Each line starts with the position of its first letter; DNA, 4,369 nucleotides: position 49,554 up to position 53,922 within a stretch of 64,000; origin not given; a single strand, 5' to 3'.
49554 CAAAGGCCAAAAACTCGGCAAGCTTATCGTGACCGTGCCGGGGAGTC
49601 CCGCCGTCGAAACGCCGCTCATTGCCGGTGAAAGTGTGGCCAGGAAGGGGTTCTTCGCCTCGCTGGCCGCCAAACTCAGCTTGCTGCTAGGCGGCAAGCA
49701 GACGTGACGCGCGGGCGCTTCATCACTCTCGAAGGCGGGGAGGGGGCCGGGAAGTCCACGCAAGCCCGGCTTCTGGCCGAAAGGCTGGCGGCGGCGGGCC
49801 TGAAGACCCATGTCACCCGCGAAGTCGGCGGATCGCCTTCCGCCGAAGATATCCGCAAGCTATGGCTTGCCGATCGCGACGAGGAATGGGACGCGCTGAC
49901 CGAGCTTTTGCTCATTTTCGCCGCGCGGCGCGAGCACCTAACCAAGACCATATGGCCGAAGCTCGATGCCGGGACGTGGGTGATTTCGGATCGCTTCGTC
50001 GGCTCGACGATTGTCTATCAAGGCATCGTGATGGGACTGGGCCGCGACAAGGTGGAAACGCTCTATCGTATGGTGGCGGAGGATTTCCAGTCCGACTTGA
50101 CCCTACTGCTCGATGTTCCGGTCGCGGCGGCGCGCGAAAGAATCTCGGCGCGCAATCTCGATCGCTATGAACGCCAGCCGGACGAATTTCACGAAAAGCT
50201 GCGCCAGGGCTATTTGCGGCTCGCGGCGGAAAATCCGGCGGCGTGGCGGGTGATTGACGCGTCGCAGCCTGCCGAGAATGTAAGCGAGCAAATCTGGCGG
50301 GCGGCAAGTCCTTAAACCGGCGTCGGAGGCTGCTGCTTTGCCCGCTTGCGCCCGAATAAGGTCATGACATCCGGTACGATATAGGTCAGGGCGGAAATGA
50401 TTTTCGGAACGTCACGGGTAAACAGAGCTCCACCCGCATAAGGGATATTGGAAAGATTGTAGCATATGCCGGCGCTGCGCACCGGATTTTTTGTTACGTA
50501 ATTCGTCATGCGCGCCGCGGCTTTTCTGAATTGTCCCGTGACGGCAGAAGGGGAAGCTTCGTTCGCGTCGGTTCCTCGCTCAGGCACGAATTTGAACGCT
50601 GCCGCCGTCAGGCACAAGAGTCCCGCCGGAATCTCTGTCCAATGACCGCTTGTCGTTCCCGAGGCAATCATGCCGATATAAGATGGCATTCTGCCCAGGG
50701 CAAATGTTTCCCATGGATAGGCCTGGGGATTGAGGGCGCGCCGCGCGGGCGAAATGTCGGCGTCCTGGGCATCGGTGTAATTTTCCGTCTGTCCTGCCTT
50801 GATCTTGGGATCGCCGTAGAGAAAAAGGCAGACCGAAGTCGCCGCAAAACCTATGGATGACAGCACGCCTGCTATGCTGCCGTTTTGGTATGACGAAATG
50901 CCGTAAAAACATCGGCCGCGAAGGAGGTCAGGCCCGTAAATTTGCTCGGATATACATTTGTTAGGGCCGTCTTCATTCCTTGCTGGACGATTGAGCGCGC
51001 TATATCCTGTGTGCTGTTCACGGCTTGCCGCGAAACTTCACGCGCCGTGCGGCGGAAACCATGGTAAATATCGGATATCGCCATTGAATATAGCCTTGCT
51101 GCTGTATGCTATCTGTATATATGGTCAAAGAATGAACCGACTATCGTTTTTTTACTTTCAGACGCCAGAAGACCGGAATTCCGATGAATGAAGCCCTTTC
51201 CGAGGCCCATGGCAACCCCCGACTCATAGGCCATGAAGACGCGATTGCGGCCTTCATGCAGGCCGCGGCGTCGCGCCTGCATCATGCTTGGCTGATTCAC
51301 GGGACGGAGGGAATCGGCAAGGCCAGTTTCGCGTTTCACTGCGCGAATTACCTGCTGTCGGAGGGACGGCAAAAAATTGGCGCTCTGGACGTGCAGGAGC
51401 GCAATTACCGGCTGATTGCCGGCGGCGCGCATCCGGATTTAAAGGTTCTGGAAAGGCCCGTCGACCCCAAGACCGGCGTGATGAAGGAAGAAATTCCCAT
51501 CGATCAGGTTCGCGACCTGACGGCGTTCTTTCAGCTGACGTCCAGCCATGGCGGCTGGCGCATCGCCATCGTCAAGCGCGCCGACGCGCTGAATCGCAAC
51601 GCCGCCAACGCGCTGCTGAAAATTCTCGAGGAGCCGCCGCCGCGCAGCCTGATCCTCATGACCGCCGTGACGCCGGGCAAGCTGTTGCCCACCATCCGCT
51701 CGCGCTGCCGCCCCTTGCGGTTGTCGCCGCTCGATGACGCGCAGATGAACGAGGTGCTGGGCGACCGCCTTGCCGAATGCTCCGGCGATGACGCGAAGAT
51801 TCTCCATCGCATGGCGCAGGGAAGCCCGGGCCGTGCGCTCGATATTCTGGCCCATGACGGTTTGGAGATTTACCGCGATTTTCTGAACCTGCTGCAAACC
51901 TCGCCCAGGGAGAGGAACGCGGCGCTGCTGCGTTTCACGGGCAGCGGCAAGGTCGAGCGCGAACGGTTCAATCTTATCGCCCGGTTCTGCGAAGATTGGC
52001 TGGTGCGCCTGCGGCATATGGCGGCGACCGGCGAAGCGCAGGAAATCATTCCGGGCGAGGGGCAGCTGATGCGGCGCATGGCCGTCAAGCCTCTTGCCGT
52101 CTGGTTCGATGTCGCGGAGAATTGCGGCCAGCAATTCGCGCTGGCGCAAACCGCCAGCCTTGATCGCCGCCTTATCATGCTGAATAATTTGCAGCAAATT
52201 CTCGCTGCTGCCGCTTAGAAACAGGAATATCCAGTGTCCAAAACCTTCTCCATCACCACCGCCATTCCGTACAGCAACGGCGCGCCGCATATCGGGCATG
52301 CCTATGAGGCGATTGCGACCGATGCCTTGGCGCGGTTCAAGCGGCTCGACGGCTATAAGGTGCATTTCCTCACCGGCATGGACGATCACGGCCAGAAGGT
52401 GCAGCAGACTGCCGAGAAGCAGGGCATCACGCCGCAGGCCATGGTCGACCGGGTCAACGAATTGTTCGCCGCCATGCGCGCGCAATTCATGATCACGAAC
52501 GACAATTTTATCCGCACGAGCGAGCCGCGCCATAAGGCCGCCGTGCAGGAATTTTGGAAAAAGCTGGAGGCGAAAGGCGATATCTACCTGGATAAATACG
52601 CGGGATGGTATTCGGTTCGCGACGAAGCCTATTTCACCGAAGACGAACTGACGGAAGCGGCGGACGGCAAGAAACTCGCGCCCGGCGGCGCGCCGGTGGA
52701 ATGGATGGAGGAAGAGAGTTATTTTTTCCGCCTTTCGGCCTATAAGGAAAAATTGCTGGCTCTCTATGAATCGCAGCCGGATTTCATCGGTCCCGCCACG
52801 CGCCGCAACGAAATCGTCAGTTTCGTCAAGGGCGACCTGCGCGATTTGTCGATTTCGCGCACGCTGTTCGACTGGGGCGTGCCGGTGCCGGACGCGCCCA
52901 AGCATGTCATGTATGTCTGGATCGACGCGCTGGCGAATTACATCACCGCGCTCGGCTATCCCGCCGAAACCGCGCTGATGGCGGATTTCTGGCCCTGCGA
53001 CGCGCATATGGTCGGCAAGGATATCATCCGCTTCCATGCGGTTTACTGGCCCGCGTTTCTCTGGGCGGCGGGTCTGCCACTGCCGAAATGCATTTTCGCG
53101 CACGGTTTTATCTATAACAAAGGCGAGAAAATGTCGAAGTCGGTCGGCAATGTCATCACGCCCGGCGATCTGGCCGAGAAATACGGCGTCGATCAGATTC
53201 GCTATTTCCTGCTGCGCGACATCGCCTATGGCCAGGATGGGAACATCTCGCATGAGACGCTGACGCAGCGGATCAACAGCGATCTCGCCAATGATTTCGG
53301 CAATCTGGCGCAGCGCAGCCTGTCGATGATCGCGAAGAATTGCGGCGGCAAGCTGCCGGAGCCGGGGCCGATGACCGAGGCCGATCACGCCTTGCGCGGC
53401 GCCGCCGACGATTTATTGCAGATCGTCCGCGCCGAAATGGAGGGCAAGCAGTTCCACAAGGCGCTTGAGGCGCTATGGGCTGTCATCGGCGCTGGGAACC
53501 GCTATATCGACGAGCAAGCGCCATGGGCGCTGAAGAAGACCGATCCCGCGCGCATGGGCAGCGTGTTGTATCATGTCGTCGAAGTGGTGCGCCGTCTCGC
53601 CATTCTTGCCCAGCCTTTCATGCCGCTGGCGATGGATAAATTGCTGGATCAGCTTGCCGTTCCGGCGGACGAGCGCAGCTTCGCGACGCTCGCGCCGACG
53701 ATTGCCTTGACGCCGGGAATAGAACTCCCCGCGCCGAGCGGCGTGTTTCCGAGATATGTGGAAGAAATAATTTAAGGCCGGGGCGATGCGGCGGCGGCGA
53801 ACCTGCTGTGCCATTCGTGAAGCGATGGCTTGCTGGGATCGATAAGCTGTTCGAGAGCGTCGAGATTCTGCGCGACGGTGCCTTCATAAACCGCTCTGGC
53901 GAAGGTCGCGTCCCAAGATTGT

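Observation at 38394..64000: Gradient of homopolymer-associated single-nucleotide frameshifts towards the 3' end of the window - probably sequencing or assembly error, not genome decay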

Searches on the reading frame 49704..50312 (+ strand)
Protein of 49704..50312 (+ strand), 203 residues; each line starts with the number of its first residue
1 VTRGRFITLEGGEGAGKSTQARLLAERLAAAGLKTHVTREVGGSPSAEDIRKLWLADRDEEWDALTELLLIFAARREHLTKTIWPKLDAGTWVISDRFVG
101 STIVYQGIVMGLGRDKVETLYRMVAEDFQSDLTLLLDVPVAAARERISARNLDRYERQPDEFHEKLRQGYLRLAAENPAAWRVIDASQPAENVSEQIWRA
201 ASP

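Call 38: find_encoding_contigs(protein=window:49704-50312:+, flank=10000, max_places=10)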
Protein window:49704-50312:+ (203 aa): 2 contigs read that carry it; 2 places shown.
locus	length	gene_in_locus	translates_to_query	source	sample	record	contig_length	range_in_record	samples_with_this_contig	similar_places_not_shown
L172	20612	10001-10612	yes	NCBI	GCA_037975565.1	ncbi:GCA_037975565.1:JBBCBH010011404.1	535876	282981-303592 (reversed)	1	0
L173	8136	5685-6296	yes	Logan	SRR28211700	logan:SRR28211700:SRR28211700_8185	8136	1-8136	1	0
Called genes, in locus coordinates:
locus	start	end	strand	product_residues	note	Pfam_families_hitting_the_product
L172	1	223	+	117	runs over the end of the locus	-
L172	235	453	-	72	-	PF00326:Peptidase_S9 (weak)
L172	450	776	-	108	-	PF00561:Abhydrolase_1 (weak), PF02129:Peptidase_S15, PF12697:Abhydrolase_6 (weak)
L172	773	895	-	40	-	-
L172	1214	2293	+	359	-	PF00266:Aminotran_5, PF01212:Beta_elim_lyase (faint)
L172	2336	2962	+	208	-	-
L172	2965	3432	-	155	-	PF00383:dCMP_cyt_deam_1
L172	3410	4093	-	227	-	PF01134:GIDA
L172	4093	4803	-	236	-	PF01134:GIDA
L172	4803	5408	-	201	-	PF00160:Pro_isomerase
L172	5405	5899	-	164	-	PF00255:GSHPx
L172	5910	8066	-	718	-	PF03968:LptD_N, PF04453:LptD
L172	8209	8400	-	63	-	-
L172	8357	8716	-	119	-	-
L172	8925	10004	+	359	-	PF00768:Peptidase_S11, PF13354:Beta-lactamase2, PF07943:PBP5_C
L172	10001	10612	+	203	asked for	PF13521:AAA_28, PF13671:AAA_33 (faint), PF02223:Thymidylate_kin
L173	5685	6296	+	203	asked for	PF13521:AAA_28, PF13671:AAA_33 (faint), PF02223:Thymidylate_kin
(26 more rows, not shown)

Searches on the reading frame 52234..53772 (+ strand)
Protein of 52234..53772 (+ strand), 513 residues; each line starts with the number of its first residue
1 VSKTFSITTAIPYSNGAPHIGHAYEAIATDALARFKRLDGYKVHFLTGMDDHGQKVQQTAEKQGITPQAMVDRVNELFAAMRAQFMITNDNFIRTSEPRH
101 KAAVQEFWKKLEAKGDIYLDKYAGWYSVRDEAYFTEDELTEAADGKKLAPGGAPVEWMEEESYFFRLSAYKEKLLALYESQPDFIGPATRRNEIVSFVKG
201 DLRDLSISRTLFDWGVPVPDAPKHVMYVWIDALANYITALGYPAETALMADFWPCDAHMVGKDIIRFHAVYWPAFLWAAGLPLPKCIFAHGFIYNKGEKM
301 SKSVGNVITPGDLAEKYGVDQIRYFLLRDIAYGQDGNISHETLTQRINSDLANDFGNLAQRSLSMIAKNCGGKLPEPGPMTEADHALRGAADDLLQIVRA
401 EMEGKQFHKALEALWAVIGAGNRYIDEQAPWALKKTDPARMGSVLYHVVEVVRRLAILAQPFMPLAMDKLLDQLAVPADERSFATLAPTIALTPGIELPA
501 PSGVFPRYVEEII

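Call 6: find_related_loci(query=window:52234-53772:+, collection=genome_contigs, flank=10000)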
Query window:52234-53772:+ (513 aa) in genome_contigs; peptide patterns used: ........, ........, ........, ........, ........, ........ (x = any residue, [..] = any of these).
538 stretches matched a pattern; 514 encode a relative of the query (tblastn E <= 1e-3); the best 80 are kept; 80 distinct loci.
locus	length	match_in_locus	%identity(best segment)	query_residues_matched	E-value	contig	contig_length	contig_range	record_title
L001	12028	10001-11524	77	1-510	0e+0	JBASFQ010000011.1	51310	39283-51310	MAG: Alphaproteobacteria bacterium isolate MFD03500_ilm_asm_bin1 k127_33381, whole genome shotgun sequence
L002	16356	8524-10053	77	1-510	0e+0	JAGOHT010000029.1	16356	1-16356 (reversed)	MAG: Alphaproteobacteria bacterium isolate Go_SlAct_bin_533 Go_SlAct_14382_length_16356_cov_3.739910, whole genome shotg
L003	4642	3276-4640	75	1-455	0e+0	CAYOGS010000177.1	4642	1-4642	MAG TPA_asm: uncultured Rhodospirillales bacterium isolate SRP296810_co1_36 genome assembly, contig: NODE_27338_length_4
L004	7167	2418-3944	69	5-511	0e+0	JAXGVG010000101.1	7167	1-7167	MAG: Alphaproteobacteria bacterium isolate AnMBR.bin438 bin438_101, whole genome shotgun sequence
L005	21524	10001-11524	67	5-510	0e+0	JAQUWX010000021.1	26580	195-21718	MAG: Alphaproteobacteria bacterium isolate STD2_20 NODE_6441_length_26580_cov_28.510868_Sandtown_D2, whole genome shotgu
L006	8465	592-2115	67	3-511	0e+0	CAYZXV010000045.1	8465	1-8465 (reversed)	MAG TPA_asm: uncultured Rhodospirillaceae bacterium isolate binchicken_co245_130 genome assembly, contig: NODE_10441_len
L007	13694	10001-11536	68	1-509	0e+0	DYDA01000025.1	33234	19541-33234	MAG TPA_asm: Micavibrio sp. isolate IMS_BF NODE_205_length_33261_cov_11.026, whole genome shotgun sequence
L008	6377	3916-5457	67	1-513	0e+0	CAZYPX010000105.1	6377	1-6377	MAG TPA_asm: uncultured Rhodospirillaceae bacterium isolate binchicken_co168_333 genome assembly, contig: NODE_18462_len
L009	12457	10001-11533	67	3-511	0e+0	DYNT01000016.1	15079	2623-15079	MAG TPA_asm: Micavibrio aeruginosavorus isolate SulCav_GS09_5_53_9b SulCav_GS09_5_6529_length_15079_cov_5_619342, whole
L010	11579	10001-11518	66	5-509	0e+0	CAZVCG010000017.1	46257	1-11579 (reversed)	MAG TPA_asm: uncultured Rhodospirillaceae bacterium isolate SRP290908_co2_189 genome assembly, contig: NODE_909_length_4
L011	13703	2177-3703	66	3-509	0e+0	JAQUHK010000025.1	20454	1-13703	MAG: Alphaproteobacteria bacterium isolate STCSWMC_35 NODE_6464_length_20454_cov_3.804251_ST_CSWMC, whole genome shotgun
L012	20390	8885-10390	66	5-510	0e+0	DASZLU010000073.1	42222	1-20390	MAG TPA_asm: Stellaceae bacterium isolate SMAG_U5873 k141_3658860, whole genome shotgun sequence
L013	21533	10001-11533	63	1-511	0e+0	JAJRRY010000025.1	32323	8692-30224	MAG: Alphaproteobacteria bacterium isolate Dive100_bin3.90 k141_198578, whole genome shotgun sequence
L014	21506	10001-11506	66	5-510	0e+0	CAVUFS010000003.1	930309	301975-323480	MAG: uncultured Alphaproteobacteria bacterium isolate MFD04967.bin.1.129 genome assembly, contig: contig_13167, whole ge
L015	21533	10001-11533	63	1-509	0e+0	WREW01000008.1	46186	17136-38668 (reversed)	MAG: Alphaproteobacteria bacterium isolate Lab288P4bin16 Ga0123354_10000284, whole genome shotgun sequence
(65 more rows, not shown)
